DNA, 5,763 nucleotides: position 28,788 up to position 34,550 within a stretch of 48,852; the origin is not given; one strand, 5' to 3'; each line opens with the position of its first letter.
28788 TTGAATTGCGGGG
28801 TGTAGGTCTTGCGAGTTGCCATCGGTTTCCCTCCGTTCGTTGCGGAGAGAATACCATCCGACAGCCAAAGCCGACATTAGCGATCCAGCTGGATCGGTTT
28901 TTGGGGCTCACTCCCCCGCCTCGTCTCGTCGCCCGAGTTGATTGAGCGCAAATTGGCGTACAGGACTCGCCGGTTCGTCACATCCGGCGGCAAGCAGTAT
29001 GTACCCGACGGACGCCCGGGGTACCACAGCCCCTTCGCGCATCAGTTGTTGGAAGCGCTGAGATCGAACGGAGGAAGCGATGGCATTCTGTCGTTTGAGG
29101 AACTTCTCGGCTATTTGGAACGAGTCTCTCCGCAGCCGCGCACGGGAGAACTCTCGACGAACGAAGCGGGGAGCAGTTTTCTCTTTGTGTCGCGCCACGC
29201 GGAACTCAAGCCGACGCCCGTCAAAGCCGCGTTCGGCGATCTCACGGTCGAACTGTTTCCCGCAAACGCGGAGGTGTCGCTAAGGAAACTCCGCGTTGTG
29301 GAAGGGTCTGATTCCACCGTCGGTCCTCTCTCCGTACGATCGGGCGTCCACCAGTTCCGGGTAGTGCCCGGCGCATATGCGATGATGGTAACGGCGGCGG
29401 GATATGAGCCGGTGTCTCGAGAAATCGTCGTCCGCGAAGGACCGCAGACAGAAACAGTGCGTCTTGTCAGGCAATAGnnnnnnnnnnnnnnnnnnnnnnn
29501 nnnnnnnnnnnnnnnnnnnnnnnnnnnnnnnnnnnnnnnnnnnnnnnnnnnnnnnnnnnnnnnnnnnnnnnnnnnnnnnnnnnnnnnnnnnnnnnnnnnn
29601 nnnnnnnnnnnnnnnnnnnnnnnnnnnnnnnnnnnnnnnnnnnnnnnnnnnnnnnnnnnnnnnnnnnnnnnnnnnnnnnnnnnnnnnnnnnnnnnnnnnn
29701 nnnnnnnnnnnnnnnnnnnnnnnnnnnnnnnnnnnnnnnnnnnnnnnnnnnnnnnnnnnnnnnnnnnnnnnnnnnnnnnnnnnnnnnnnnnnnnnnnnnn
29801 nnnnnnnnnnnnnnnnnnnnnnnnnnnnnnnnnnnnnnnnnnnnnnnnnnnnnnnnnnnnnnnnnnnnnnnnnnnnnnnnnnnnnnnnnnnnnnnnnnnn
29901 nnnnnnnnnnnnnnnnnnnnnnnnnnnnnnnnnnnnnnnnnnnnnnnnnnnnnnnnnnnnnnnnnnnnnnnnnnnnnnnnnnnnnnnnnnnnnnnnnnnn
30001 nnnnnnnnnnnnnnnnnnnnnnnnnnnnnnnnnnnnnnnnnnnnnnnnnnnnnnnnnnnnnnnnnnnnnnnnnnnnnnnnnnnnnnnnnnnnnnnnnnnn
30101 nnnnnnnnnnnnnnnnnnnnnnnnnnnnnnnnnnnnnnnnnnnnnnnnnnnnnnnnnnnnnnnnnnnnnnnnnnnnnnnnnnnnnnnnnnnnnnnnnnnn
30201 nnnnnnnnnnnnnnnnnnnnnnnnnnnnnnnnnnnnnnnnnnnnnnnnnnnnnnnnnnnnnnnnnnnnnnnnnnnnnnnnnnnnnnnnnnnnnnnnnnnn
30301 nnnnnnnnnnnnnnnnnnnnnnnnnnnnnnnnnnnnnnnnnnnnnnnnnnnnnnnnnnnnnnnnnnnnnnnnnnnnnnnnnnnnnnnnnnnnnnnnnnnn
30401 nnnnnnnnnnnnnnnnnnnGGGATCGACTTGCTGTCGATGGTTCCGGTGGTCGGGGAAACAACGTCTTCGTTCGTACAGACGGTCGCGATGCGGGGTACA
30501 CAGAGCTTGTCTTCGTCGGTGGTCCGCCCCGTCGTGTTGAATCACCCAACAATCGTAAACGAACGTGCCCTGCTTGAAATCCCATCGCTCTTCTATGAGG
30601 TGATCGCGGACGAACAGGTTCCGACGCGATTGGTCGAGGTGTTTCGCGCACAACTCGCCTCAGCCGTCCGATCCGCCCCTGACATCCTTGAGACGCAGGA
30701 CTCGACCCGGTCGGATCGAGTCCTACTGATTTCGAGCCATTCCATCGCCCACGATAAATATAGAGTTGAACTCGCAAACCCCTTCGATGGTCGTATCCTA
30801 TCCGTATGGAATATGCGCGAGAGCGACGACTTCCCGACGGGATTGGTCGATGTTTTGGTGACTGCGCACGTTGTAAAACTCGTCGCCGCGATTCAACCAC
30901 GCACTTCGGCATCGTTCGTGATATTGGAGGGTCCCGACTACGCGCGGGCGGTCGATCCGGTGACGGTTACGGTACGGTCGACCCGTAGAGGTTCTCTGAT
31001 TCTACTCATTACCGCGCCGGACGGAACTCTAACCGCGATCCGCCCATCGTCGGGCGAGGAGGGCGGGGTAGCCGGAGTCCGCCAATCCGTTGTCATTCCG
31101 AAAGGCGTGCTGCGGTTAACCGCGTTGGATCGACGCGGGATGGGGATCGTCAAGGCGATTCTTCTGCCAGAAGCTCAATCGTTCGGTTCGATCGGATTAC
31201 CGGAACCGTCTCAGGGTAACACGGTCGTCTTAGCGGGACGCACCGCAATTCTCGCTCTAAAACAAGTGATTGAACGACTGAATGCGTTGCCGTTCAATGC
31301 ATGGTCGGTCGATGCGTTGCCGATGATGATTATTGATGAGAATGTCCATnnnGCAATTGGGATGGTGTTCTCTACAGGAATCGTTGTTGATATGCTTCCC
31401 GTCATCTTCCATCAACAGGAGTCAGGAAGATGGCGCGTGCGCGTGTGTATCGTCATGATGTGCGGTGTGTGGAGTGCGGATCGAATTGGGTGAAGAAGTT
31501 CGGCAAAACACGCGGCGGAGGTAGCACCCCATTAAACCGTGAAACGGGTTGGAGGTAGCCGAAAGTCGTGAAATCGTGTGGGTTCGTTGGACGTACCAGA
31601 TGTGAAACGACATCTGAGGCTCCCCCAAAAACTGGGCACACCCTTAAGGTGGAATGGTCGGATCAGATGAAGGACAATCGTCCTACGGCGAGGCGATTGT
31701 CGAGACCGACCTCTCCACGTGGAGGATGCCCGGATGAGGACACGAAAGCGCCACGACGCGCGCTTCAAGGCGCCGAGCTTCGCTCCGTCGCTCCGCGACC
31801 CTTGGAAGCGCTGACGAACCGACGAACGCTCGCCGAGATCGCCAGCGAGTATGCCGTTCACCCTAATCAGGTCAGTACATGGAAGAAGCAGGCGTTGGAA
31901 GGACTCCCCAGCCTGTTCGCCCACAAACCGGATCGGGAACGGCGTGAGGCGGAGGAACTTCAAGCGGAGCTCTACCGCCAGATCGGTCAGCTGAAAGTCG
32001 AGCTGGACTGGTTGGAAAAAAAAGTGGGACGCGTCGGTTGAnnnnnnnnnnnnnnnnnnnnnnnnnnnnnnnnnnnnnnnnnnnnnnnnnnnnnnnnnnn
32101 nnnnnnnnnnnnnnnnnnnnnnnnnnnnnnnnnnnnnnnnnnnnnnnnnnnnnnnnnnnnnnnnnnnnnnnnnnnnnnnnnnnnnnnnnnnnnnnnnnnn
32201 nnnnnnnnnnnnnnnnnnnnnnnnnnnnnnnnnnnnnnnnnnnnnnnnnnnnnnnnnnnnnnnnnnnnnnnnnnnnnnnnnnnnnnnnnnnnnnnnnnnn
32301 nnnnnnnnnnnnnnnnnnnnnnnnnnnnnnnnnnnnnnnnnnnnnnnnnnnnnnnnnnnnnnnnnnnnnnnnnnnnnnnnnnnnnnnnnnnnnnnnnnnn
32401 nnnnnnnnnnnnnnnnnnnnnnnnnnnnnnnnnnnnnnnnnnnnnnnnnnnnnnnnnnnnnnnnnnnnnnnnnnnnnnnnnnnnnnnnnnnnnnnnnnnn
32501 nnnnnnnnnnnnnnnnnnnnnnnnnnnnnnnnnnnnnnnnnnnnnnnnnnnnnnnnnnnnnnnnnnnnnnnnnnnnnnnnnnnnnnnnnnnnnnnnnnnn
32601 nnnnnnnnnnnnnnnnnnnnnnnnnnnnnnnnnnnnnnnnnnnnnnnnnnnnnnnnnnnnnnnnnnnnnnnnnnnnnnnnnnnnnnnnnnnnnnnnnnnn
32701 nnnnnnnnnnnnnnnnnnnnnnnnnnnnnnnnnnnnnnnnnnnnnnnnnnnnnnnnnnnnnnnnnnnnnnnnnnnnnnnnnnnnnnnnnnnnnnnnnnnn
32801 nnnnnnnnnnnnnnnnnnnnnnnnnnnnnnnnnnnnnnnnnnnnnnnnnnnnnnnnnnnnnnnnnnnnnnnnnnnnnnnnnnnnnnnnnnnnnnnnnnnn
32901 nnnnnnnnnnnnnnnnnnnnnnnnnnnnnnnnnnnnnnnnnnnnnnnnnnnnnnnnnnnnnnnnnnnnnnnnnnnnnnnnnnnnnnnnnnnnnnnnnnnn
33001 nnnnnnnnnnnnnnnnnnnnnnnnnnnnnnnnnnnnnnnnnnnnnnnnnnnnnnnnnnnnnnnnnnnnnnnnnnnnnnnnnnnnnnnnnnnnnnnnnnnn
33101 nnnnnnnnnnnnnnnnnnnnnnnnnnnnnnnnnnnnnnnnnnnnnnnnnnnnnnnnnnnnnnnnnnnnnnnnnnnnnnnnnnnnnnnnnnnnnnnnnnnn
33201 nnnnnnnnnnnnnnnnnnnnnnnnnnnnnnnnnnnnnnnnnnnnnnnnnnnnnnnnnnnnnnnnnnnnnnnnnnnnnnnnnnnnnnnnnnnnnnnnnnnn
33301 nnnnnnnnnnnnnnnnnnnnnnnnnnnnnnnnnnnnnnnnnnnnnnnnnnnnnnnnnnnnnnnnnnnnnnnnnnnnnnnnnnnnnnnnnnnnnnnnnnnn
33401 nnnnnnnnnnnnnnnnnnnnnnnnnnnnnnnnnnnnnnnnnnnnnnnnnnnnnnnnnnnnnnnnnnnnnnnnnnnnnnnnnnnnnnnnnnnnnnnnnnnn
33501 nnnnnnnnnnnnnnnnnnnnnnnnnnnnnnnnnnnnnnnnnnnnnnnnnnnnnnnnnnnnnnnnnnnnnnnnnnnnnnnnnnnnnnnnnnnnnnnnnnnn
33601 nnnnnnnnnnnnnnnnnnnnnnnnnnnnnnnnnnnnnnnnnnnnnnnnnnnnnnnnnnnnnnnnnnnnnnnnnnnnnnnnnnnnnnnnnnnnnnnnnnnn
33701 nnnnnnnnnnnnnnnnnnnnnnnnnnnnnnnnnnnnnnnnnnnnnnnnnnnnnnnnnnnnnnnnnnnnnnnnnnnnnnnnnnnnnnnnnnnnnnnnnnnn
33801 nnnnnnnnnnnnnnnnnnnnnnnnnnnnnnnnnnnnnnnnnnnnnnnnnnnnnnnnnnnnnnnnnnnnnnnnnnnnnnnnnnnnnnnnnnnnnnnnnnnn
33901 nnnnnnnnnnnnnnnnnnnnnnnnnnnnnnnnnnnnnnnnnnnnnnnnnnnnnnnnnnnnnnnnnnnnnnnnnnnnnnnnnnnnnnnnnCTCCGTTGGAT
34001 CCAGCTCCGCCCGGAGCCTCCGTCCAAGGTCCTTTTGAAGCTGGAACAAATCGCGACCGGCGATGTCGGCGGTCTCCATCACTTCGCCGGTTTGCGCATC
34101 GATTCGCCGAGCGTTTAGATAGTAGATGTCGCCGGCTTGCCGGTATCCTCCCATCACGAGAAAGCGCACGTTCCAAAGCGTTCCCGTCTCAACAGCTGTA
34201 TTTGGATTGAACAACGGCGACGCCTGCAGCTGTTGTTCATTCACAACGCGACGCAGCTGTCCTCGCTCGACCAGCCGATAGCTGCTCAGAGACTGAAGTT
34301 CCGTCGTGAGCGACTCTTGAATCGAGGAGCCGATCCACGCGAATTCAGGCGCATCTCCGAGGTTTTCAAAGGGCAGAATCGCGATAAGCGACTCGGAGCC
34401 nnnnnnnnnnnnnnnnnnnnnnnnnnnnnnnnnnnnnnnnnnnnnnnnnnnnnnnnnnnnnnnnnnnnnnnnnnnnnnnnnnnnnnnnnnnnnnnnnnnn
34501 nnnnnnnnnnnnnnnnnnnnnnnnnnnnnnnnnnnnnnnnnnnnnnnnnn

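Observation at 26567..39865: Cluster of three exported caspase-like proteins with CsgG-like/PEGA modules and a giant PQQ-propeller protein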

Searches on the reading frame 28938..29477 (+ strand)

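Call 4: search_protein_families(library=pfam, proteins=[window:28938-29477:+], max_evalue=0.01)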
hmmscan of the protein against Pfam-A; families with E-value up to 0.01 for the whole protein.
window:28938-29477:+ (179 aa): 1 family
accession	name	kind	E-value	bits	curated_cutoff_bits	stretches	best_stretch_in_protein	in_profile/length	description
PF13620.12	CarboxypepD_reg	-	0.00041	21.1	32.3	1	123-172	25-76/82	Carboxypeptidase regulatory-like domain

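Call 5: search_protein_families(library=ncbifam, proteins=[window:28938-29477:+], max_evalue=0.01)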
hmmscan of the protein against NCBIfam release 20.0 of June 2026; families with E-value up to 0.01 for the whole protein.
window:28938-29477:+ (179 aa): 0 families

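Call 6: search_protein_families(library=padloc, proteins=[window:28938-29477:+], max_evalue=0.01)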
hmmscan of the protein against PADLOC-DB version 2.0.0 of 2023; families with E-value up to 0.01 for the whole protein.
window:28938-29477:+ (179 aa): 0 families

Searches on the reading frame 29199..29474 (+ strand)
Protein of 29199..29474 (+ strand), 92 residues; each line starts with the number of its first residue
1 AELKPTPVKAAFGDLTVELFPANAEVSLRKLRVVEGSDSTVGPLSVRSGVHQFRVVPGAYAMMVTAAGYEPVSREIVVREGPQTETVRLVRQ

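Call 59: search_protein_families(library=pfam, proteins=[window:29199-29474:+], max_evalue=1)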
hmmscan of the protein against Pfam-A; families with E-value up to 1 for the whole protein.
seq(92 aa): 3 families
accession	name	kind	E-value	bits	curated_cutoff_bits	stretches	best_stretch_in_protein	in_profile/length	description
PF13620.12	CarboxypepD_reg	-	8.8e-05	23.2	32.3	1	35-85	24-76/82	Carboxypeptidase regulatory-like domain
PF08308.17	PEGA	-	0.017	15.5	20.8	1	55-85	32-62/71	PEGA domain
PF20608.4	Phage_tube_C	-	0.19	12.5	24.1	1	54-79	54-79/82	Phage tail tube protein C-terminal domain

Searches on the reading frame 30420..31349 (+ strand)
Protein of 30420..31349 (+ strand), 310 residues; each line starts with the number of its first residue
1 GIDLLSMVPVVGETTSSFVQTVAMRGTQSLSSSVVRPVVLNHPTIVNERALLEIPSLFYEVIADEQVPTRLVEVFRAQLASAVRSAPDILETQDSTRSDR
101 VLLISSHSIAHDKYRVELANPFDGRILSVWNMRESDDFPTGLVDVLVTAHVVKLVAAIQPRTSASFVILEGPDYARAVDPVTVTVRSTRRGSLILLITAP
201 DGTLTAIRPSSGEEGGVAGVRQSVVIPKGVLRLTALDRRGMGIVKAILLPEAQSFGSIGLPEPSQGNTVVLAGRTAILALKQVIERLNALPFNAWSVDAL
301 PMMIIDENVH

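Call 59: search_protein_families(library=pfam, proteins=[window:30420-31349:+], max_evalue=1)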
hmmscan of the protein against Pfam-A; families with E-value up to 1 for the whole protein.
seq(310 aa): 1 family
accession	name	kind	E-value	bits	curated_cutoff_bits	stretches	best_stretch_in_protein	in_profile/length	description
PF06871.16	TraH_2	-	0.045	13.8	26.3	1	175-222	27-74/208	TraH_2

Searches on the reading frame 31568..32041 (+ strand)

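Call 4: search_protein_families(library=pfam, proteins=[window:31568-32041:+], max_evalue=0.01)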
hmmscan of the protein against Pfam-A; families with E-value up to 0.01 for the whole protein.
window:31568-32041:+ (157 aa): 2 families
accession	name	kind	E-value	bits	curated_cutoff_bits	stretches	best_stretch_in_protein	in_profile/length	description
PF01527.26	HTH_Tnp_1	-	5.9e-05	23.6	24.1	1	80-135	18-74/75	Transposase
PF21041.3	XMAP215_CLASP_TOG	-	0.00024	21.4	27.1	1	87-141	153-206/230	XMAP215/Dis1/CLASP, TOG domain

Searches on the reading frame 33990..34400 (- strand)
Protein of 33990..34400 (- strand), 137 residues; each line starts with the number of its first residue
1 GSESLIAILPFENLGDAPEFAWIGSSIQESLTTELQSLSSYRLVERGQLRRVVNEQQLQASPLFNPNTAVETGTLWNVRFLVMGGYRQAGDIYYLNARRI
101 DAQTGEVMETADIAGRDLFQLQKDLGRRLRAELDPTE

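Call 45: search_solved_structures(query=A4, max_evalue=1, show_alignments=2)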
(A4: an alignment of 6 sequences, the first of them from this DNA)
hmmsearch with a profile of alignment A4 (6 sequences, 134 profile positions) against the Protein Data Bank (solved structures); distinct sequences matched with E-value up to 1: 15.
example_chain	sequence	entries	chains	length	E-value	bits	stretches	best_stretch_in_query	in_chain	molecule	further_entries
4q6z_A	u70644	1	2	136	1.3e-05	28.4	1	25-106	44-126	Penicillin-binding protein activator LpoB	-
4uv2_A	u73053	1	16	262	3.5e-05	27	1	23-110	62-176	CURLI PRODUCTION TRANSPORT COMPONENT CSGG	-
4uv3_A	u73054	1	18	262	3.5e-05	27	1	23-110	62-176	CURLI PRODUCTION ASSEMBLY/TRANSPORT COMPONENT CSGG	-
4q6l_A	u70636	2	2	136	3.9e-05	26.9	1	25-106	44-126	Penicillin-binding protein activator LpoB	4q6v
6si7_P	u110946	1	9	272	4e-05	26.9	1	23-110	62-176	Curli production assembly/transport component CsgG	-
3x2r_D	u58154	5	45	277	4.2e-05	26.8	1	23-110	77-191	CsgG | Curli production assembly/transport protein CsgG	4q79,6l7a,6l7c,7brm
2mii_A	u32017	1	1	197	4.4e-05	26.7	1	26-106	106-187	Penicillin-binding protein activator LpoB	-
6lqh_A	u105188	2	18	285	4.6e-05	26.7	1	23-110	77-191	Curli production assembly/transport component CsgG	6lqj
6hu9_A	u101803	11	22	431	0.012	18.8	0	31-91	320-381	Cytochrome b-c1 complex subunit 1, mitochondrial | CYTOCHROME B-C1 COMPLEX SUBUNIT 1, MITOCHONDRIAL; SYNONYM: COMPLEX III SUBUNIT 1, CORE PRO | COR1 isoform 1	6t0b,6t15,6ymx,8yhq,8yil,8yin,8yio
1ezv_A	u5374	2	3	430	0.013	18.7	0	31-91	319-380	UBIQUINOL-CYTOCHROME C REDUCTASE COMPLEX CORE PROTEIN I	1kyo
1kb9_A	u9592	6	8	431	0.013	18.7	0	31-91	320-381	UBIQUINOL-CYTOCHROME C REDUCTASE COMPLEX CORE PROTEIN I | Ubiquinol-cytochrome-c reductase complex core protein 1 | Cytochrome b-c1 complex subunit 1, mitochond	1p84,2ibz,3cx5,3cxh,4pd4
6giq_A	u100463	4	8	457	0.014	18.6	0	31-91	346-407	BJ4_G0001550.mRNA.1.CDS.1 | Cytochrome b-c1 complex subunit 1, mitochondrial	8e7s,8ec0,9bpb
7f2p_a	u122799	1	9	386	0.024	17.9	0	22-82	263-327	KHP40 MCP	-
9yfg_Hb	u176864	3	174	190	0.026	17.7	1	3-99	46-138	FlgO domain-containing protein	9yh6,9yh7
9yds_Ab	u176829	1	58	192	0.027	17.7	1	3-99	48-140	FlgO domain-containing protein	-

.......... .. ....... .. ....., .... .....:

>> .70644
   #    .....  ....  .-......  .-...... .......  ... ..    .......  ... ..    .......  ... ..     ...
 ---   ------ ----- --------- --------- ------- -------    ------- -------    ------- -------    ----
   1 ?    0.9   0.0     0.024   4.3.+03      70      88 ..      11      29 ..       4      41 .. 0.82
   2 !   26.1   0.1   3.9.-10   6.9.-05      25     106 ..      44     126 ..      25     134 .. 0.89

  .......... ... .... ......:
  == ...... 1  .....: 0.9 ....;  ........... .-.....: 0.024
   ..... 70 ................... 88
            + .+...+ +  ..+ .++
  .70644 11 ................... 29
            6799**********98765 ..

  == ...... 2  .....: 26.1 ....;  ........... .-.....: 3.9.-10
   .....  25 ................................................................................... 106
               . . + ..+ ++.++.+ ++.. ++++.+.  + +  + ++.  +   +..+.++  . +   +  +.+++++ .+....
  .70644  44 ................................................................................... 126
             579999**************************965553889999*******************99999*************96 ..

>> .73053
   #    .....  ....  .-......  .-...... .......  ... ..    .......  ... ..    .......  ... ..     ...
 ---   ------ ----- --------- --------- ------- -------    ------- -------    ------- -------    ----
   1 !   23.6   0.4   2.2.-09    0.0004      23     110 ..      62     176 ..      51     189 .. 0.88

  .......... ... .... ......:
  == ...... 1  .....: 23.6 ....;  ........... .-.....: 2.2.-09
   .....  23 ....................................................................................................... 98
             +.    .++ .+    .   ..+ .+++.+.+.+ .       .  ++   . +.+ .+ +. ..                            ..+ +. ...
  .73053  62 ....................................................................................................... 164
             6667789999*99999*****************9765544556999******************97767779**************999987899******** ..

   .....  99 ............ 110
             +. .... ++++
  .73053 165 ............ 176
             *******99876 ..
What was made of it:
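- On CsgG curli secretion channel: In the profile alignment to CsgG (4uv2), the module has a gap of about 23 residues where CsgG carries its long insertion (call 45).
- On LpoB (PBP1B activator): This shows relatedness at superfamily level only (call 45).
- Closest known: LpoB, the CsgG periplasmic domain and FlgO. Same: A profile built from the C, D and related modules hits LpoB (E=1.3e-5), CsgG (E=3.5e-5) and FlgO-domain chains (E=0.026) in the PDB (call 45).
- Closest known: LpoB, the CsgG periplasmic domain and FlgO. Different: The module lacks the long CsgG insertion at the hairpin position (call 45).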
